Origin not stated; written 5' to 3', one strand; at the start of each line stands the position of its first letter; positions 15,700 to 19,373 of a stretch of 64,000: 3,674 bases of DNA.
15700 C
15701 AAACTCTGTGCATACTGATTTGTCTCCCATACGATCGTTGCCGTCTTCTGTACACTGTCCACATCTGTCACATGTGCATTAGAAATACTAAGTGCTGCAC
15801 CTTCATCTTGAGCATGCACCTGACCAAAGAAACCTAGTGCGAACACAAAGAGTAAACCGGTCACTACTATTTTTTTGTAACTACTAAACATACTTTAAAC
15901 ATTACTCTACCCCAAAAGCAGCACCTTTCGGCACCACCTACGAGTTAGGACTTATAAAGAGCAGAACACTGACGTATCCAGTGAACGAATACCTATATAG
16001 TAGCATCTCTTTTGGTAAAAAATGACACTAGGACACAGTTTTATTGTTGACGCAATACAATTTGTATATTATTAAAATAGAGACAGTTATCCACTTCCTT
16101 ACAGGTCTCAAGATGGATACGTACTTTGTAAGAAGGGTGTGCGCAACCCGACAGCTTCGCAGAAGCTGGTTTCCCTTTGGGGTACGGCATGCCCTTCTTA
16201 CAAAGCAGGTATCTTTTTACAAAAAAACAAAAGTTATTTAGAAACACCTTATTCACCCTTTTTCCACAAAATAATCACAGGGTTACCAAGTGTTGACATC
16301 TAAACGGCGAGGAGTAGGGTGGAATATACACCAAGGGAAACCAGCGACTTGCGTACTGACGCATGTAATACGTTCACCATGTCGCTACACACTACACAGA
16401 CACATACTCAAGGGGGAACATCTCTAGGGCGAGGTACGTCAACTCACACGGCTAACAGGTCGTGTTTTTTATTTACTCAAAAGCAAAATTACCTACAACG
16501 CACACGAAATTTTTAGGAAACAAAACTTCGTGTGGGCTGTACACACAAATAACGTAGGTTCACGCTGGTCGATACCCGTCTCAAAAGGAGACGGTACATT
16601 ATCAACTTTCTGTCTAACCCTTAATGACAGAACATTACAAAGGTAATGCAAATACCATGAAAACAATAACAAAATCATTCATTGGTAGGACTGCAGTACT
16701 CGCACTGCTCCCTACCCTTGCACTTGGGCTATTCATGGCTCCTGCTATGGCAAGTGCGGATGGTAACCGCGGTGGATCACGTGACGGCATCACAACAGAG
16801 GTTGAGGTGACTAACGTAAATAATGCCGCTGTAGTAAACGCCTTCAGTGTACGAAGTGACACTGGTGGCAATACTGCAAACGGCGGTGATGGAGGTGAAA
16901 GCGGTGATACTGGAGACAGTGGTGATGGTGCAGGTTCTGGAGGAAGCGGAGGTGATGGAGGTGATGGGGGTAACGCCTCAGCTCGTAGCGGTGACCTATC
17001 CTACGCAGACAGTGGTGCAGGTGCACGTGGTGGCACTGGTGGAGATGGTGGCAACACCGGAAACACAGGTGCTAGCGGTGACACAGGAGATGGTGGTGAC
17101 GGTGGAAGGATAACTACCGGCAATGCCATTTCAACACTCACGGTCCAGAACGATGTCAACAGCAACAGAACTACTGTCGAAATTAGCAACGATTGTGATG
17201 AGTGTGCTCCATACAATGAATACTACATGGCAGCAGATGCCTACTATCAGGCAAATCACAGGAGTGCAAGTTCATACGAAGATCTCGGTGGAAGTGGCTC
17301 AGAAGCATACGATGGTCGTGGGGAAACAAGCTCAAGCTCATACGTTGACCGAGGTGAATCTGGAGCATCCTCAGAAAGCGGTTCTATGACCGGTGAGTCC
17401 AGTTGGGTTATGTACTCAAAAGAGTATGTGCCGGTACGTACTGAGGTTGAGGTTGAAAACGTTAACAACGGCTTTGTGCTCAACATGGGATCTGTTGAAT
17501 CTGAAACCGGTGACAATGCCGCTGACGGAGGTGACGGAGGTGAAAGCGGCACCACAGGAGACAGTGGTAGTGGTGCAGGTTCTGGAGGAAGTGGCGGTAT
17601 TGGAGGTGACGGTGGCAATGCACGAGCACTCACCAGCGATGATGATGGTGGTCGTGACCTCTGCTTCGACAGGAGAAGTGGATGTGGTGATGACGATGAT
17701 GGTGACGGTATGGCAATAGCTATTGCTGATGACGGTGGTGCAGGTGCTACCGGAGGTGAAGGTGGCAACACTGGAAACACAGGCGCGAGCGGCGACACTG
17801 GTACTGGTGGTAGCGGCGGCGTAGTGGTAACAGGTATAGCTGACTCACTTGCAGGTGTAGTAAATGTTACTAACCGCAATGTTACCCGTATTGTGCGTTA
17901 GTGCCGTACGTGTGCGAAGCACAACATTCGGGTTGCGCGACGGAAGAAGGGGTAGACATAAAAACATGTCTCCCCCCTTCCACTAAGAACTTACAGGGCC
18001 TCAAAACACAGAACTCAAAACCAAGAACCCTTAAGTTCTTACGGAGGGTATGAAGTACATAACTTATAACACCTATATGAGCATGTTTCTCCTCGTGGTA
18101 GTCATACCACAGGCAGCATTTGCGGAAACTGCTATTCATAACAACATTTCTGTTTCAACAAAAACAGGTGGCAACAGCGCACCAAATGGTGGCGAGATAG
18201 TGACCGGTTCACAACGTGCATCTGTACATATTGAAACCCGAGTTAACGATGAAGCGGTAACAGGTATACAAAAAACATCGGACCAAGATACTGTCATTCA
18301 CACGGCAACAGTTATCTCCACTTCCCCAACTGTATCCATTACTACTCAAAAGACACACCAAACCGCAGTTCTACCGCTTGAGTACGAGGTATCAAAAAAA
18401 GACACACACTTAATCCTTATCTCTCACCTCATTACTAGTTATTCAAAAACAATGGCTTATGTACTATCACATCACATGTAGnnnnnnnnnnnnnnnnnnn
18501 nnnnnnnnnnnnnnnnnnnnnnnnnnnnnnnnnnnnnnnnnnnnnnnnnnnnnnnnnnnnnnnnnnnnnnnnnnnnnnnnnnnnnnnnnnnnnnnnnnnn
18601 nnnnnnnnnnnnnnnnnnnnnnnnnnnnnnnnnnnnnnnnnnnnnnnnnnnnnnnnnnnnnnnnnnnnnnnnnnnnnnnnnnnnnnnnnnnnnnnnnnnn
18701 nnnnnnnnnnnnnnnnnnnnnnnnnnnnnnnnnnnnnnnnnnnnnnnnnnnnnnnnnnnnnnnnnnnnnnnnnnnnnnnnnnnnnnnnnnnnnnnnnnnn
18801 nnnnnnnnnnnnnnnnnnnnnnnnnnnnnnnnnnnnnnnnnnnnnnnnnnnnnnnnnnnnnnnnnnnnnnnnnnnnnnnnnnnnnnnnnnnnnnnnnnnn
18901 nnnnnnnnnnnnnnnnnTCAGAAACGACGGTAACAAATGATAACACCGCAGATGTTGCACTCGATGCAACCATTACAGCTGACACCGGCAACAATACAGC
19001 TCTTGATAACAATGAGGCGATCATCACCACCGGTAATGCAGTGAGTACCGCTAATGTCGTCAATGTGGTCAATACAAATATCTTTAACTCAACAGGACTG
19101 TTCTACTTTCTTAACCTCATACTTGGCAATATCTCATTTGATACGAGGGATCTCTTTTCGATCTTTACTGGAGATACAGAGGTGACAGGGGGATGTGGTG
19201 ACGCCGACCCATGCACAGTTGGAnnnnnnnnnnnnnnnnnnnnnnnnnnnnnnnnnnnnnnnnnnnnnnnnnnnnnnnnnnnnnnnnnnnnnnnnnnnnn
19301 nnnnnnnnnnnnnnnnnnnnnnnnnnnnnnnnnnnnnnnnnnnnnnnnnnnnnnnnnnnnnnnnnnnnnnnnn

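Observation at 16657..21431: Three tandem paralogous secreted proteins built from an uncharacterised ~80-aa Asn/Thr/Gly-rich module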

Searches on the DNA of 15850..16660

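Call 70: search_rna_families(source=window, start=15850, end=16660, threshold=evalue, max_evalue=1)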
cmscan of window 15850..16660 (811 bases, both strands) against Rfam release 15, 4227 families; matches with E-value up to 1: 0.
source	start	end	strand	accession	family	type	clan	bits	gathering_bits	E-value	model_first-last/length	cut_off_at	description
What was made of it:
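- Tried and rejected: Rfam found nothing in the 732-nt region upstream of A, even at E<=1 (call 70).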

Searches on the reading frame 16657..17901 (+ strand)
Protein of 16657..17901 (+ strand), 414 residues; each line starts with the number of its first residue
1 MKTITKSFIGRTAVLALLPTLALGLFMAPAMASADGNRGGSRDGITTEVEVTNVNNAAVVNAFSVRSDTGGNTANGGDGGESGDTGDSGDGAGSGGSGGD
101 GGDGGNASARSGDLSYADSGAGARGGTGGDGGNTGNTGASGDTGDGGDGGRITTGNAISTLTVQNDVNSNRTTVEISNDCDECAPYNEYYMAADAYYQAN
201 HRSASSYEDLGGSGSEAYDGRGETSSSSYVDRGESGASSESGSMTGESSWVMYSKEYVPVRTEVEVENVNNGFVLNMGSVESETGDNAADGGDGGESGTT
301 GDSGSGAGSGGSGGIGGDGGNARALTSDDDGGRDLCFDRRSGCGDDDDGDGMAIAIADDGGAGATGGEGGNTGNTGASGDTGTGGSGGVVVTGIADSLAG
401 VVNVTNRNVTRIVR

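Call 3: search_protein_families(library=pfam, proteins=[window:16657-17901:+], max_evalue=1)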
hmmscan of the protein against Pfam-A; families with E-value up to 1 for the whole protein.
window:16657-17901:+ (414 aa): 0 families

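Call 4: search_protein_families(library=ncbifam, proteins=[window:16657-17901:+], max_evalue=1)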
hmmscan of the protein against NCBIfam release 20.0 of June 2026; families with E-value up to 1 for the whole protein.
window:16657-17901:+ (414 aa): 0 families

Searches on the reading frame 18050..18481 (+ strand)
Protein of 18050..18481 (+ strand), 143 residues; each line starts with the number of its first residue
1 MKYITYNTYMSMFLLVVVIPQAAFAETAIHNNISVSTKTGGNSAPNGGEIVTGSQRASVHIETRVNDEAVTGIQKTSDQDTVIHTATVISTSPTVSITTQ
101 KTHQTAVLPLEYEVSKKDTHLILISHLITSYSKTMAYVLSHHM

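Call 3: search_protein_families(library=pfam, proteins=[window:18050-18481:+], max_evalue=1)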
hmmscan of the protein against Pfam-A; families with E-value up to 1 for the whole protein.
window:18050-18481:+ (143 aa): 0 families

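Call 4: search_protein_families(library=ncbifam, proteins=[window:18050-18481:+], max_evalue=1)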
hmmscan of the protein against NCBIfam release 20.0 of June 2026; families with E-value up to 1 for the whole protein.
window:18050-18481:+ (143 aa): 1 family
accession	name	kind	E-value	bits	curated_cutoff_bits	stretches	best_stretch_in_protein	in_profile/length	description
NF038275.1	Myrrnad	domain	0.082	12.8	40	1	20-73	31-80/81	MyrrNad domain-containing protein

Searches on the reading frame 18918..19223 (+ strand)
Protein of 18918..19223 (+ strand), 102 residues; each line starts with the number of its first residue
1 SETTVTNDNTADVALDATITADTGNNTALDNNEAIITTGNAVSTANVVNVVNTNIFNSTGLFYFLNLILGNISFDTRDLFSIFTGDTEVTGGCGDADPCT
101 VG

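Call 12: search_solved_structures(query=A1, max_evalue=1, show_alignments=2)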
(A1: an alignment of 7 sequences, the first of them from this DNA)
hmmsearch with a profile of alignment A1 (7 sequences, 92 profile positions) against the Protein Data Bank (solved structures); distinct sequences matched with E-value up to 1: 0.
